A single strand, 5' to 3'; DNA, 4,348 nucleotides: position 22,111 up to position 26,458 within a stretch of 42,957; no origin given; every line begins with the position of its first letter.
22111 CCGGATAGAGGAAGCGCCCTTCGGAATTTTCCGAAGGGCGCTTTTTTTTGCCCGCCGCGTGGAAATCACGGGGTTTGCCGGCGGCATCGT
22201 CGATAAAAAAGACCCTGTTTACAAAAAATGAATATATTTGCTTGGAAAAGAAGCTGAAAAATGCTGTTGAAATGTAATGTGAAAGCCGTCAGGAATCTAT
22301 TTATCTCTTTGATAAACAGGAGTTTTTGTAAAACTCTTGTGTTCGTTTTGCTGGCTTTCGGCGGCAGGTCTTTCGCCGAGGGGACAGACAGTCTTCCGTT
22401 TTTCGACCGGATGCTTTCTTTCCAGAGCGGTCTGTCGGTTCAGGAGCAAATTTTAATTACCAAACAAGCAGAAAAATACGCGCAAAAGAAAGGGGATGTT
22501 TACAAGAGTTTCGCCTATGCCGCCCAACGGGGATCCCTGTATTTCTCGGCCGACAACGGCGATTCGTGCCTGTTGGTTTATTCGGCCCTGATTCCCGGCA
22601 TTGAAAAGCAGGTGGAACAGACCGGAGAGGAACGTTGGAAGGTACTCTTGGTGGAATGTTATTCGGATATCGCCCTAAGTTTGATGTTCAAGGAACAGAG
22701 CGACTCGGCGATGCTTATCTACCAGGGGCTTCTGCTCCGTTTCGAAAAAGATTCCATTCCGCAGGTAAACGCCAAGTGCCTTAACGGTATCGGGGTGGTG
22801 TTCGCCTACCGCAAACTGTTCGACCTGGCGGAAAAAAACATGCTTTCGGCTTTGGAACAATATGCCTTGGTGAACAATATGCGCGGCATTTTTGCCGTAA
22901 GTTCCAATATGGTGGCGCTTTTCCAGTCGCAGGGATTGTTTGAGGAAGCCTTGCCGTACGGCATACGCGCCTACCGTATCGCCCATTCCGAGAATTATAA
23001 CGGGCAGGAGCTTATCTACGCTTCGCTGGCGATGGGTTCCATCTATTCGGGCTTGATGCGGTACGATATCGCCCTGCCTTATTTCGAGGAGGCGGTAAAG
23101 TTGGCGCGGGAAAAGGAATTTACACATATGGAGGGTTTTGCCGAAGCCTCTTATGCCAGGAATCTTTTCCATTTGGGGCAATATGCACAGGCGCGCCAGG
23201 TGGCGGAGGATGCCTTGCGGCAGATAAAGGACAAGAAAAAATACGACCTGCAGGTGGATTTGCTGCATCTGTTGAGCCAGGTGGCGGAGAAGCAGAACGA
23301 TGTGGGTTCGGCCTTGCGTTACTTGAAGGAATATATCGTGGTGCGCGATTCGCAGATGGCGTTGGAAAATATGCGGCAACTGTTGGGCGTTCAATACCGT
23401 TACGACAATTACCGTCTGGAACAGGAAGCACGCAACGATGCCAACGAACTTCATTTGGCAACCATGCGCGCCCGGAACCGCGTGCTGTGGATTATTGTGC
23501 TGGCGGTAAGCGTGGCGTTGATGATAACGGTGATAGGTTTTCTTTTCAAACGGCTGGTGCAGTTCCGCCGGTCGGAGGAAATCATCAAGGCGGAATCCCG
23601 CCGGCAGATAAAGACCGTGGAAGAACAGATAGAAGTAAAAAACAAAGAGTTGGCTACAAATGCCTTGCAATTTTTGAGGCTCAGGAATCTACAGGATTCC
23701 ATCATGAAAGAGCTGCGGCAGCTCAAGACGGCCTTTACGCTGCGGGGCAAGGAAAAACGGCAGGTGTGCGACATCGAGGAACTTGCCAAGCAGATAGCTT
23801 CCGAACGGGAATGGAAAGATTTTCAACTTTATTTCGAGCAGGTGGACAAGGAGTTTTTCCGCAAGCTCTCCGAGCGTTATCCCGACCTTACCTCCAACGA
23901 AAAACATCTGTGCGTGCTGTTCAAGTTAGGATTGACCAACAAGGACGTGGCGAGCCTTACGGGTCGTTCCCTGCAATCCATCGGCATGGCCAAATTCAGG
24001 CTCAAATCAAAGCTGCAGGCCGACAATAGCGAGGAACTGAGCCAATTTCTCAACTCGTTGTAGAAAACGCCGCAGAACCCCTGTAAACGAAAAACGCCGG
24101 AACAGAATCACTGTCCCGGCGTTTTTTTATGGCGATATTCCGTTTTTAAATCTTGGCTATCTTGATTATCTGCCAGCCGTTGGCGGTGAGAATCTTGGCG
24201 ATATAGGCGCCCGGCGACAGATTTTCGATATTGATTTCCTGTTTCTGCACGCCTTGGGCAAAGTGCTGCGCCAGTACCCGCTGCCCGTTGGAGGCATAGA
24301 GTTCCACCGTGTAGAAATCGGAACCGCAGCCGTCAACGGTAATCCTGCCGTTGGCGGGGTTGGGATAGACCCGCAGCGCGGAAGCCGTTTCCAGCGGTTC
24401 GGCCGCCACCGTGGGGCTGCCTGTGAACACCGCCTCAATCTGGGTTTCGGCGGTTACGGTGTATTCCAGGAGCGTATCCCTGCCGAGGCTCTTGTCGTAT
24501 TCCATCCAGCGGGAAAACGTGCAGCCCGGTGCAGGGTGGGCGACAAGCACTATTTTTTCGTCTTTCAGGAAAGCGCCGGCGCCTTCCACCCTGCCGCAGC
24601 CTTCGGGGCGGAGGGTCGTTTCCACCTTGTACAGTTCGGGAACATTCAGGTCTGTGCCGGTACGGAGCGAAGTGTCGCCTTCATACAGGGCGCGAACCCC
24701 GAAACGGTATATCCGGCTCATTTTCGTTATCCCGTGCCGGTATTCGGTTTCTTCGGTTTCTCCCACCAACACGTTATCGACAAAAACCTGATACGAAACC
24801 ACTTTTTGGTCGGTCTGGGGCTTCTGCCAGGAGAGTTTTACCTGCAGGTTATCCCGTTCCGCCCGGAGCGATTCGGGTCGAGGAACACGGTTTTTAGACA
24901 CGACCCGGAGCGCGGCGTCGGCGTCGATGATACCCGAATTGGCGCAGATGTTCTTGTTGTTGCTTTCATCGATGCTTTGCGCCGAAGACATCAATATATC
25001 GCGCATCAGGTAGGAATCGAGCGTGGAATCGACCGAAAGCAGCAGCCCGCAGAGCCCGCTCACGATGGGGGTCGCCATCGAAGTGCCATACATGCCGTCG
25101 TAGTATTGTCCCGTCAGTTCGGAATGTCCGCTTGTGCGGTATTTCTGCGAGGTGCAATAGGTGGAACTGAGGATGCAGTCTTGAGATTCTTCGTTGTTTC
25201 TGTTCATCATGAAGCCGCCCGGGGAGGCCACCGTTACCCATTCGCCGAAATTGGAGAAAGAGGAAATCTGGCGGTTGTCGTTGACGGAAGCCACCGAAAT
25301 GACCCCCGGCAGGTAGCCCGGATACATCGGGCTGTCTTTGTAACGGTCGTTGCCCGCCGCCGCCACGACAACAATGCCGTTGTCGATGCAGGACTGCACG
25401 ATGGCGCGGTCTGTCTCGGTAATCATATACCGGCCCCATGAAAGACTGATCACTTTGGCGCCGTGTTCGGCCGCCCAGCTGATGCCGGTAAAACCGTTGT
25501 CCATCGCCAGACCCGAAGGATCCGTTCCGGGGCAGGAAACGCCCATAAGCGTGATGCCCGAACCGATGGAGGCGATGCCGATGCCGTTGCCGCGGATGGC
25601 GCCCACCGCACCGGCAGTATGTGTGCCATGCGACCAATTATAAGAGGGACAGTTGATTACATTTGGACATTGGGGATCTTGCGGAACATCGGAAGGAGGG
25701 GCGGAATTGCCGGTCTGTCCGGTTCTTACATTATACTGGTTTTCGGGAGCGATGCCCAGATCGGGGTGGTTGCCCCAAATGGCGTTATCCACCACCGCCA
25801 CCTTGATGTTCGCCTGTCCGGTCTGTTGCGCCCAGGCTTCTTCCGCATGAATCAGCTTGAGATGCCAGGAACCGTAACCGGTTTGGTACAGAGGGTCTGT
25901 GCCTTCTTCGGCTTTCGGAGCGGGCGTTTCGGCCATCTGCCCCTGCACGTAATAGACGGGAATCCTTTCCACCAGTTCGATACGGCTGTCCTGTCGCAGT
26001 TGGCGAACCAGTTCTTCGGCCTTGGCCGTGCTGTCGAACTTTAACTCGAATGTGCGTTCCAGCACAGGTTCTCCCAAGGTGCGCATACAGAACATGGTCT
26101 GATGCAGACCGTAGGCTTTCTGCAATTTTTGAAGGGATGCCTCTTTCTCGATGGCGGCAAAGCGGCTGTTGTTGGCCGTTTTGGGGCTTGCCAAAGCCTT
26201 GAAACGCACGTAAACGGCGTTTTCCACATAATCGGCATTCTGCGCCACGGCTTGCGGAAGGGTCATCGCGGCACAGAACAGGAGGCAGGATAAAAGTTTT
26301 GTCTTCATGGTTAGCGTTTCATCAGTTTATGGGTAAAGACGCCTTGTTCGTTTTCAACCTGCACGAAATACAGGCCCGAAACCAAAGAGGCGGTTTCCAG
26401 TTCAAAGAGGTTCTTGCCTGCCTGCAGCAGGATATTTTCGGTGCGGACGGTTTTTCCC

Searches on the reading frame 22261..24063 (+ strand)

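Call 23: search_protein_families(library=pfam, proteins=[window:22261-24063:+], max_evalue=0.00001)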
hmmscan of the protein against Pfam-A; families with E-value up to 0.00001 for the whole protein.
window:22261-24063:+ (600 aa): 1 family
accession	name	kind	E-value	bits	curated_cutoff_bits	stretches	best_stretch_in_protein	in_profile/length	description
PF13424.12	TPR_12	-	1.8e-15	57.3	30.1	1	212-284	4-77/77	Tetratricopeptide repeat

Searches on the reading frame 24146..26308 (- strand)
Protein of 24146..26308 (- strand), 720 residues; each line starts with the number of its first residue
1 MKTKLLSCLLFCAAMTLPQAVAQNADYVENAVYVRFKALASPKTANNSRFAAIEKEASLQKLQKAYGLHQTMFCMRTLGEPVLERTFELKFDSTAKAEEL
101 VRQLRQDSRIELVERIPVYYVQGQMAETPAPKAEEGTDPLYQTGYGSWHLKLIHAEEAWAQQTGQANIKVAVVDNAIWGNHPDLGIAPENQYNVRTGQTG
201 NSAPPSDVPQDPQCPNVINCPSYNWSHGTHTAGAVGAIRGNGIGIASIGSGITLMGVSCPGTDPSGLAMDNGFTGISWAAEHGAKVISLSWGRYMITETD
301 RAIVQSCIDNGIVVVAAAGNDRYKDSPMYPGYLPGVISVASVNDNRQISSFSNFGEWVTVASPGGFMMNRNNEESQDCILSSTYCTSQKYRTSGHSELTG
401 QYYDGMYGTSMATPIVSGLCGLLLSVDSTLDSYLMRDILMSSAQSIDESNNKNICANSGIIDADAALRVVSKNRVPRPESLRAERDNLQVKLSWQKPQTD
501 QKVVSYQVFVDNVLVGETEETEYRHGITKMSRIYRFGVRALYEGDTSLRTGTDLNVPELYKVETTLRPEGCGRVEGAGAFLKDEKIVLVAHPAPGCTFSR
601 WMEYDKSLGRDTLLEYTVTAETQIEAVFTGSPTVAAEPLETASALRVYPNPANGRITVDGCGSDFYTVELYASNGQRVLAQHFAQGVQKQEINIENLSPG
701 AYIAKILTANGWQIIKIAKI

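Call 23: search_protein_families(library=pfam, proteins=[window:24146-26308:-], max_evalue=0.00001)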
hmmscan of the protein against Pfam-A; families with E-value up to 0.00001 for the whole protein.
window:24146-26308:- (720 aa): 3 families
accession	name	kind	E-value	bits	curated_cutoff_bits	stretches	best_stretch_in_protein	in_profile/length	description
PF00082.27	Peptidase_S8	-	4.8e-38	131.6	21.8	1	167-448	3-278/288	Subtilase family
PF18962.6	Por_Secre_tail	-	2.4e-11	44.2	27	1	647-715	1-71/75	Secretion system C-terminal sorting domain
PF18998.6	Flg_new_2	-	8.3e-06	26.1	23.6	0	563-629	2-70/73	Divergent InlB B-repeat domain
